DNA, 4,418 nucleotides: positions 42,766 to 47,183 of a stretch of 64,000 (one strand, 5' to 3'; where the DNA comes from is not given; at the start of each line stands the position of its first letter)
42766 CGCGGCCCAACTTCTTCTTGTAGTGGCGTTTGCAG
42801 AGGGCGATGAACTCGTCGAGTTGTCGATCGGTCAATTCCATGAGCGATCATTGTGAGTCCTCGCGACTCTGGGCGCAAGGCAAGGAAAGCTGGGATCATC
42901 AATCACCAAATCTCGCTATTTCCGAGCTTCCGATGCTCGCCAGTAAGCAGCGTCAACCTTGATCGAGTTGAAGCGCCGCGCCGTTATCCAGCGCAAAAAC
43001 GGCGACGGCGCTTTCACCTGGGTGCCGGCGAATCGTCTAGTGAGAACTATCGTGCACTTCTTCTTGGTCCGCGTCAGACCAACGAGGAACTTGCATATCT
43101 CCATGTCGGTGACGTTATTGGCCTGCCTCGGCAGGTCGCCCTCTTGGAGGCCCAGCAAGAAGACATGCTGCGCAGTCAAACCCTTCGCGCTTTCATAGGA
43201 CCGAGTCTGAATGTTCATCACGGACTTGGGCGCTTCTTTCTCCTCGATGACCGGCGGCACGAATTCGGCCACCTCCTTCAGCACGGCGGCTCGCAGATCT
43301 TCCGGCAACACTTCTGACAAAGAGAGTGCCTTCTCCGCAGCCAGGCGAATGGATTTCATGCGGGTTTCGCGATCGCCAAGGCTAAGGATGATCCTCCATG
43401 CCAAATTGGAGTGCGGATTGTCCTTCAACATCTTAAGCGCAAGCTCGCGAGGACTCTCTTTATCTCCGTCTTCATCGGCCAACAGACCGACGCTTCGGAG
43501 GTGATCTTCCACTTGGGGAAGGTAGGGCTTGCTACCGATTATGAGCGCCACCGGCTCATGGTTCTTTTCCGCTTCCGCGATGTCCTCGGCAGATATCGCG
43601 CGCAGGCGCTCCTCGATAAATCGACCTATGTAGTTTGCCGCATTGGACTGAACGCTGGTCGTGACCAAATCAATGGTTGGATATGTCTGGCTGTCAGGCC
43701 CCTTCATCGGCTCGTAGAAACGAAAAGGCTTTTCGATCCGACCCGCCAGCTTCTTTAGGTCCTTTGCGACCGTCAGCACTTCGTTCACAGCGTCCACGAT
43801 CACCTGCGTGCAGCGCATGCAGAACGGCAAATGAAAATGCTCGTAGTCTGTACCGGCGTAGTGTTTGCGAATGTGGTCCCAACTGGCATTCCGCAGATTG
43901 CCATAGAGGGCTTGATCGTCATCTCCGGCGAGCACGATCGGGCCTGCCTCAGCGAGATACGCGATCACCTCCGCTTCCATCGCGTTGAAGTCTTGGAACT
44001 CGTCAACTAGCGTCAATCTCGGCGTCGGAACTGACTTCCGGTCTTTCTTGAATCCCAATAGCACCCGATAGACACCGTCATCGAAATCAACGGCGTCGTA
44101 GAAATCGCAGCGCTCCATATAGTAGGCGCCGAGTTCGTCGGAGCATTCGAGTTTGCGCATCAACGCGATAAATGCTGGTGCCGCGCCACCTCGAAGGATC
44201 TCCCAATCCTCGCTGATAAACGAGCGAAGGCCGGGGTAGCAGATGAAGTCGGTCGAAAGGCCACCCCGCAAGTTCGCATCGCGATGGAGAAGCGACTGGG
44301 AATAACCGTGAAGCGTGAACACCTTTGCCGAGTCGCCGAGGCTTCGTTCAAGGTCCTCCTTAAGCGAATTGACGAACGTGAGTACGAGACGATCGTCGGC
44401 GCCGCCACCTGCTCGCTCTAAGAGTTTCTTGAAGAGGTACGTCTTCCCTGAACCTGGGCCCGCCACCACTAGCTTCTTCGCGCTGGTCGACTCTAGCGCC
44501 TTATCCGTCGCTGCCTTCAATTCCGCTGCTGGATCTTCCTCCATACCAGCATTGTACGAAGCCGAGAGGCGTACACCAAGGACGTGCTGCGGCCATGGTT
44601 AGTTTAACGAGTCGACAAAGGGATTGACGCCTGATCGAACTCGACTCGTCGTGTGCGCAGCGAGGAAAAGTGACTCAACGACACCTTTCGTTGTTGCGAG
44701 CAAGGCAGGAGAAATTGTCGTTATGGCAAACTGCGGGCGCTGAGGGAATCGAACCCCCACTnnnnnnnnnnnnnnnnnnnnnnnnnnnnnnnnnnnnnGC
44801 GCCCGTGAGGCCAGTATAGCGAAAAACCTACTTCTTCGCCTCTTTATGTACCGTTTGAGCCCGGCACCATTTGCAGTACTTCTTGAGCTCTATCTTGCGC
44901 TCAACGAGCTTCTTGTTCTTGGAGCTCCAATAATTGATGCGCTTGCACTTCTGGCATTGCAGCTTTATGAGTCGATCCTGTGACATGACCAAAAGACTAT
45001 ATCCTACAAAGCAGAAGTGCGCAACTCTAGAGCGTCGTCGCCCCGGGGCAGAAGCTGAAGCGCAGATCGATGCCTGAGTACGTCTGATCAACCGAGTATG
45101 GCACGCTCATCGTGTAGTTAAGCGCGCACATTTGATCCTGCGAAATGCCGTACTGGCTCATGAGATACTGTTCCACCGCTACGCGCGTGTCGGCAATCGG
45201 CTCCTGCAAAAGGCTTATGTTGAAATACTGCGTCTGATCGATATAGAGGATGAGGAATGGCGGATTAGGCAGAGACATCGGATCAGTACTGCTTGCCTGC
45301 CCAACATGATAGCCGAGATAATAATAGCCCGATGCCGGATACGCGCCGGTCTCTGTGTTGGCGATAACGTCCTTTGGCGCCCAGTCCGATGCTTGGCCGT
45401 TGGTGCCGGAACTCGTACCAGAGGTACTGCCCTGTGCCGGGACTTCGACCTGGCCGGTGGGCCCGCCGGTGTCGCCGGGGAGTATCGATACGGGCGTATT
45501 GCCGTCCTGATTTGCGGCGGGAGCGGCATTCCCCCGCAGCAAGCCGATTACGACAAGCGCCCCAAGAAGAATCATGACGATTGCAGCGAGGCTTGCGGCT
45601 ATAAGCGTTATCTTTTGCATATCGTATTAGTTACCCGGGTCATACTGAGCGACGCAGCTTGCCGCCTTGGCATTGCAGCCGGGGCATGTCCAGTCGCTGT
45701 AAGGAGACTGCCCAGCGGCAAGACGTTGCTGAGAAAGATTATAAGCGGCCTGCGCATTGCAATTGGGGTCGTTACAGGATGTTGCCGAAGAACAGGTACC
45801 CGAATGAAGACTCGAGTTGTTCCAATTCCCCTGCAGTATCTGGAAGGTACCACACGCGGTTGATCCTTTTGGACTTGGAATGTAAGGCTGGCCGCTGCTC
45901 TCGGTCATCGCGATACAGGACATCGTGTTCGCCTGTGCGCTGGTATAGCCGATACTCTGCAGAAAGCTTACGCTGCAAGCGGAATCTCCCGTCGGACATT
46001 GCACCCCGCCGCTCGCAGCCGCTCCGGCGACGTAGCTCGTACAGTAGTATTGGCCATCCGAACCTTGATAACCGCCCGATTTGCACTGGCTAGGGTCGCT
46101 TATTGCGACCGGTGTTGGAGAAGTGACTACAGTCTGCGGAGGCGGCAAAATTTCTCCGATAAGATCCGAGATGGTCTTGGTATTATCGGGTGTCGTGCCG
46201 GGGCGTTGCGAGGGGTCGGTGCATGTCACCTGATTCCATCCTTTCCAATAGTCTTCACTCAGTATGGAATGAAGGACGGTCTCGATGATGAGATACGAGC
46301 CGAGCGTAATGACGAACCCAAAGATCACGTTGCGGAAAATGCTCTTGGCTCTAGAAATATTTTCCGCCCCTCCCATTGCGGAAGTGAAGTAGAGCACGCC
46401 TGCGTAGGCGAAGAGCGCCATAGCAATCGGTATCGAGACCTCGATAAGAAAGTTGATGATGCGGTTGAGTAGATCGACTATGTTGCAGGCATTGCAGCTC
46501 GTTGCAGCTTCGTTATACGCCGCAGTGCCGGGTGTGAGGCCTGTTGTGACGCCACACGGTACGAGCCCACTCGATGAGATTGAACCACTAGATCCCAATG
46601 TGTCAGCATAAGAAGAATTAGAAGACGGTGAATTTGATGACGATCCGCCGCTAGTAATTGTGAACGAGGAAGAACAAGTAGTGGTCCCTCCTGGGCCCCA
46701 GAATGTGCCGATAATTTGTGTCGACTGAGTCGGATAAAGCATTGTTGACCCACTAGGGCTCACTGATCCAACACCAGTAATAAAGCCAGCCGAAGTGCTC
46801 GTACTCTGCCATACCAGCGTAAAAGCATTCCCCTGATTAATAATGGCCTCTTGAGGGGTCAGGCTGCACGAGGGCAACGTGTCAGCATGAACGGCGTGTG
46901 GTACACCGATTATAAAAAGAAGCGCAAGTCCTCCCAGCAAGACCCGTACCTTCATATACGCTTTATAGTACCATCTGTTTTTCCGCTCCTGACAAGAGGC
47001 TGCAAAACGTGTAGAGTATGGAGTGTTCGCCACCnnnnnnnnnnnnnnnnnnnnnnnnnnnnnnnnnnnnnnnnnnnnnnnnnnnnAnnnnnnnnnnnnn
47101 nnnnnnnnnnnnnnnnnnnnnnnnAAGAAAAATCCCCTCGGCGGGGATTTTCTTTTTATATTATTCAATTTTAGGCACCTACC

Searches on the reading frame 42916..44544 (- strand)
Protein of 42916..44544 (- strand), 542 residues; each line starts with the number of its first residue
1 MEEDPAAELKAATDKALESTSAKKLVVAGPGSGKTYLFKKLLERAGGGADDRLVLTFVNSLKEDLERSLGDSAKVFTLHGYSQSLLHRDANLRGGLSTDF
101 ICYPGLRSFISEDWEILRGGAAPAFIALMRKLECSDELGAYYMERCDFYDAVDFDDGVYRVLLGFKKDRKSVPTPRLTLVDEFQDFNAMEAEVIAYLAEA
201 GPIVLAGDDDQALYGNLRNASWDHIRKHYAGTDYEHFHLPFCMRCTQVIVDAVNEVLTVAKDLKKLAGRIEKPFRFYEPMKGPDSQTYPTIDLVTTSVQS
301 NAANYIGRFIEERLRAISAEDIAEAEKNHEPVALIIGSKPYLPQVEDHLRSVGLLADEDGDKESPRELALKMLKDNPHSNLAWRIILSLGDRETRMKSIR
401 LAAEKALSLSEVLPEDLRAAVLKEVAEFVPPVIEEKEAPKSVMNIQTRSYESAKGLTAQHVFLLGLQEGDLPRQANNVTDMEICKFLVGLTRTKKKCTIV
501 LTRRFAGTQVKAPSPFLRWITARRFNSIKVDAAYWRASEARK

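Call 18: search_protein_families(library=pfam, proteins=[window:42916-44544:-], max_evalue=0.1)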
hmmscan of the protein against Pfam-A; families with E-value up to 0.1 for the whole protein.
window:42916-44544:- (542 aa): 6 families
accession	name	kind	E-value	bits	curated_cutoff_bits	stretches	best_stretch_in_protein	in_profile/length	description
PF00580.27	UvrD-helicase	-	4.5e-19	69.6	23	2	141-226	175-264/271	UvrD/REP helicase N-terminal domain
PF13245.12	AAA_19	-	2.2e-10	41.3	25.1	1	20-214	10-131/134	AAA domain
PF01443.25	Viral_helicase1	-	1.7e-08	35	21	1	174-256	59-138/228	Viral superfamily 1 RNA helicase core domain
PF13361.12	UvrD_C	-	7.2e-05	22.8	25.6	1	451-502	293-348/350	UvrD-like helicase C-terminal domain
PF13604.12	AAA_30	-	0.0008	19.6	27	1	10-211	7-127/191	AAA domain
PF13191.12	AAA_16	-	0.026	15.5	32.6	0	9-200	12-158/167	AAA ATPase domain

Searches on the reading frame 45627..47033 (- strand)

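Call 18: search_protein_families(library=pfam, proteins=[window:45627-47033:-], max_evalue=0.1)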
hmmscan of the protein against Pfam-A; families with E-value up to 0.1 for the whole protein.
window:45627-47033:- (468 aa): 3 families
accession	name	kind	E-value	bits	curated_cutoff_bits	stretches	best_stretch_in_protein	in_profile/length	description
PF18896.5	SLT_3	-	2.9e-09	37.7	27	1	359-436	5-80/89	Lysozyme like domain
PF01464.25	SLT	-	5.1e-05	23.3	21.3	1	368-437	14-79/117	Transglycosylase SLT domain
PF18895.5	T4SS_pilin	-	0.00012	22.5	26.6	1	185-243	5-61/71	Type IV secretion system pilin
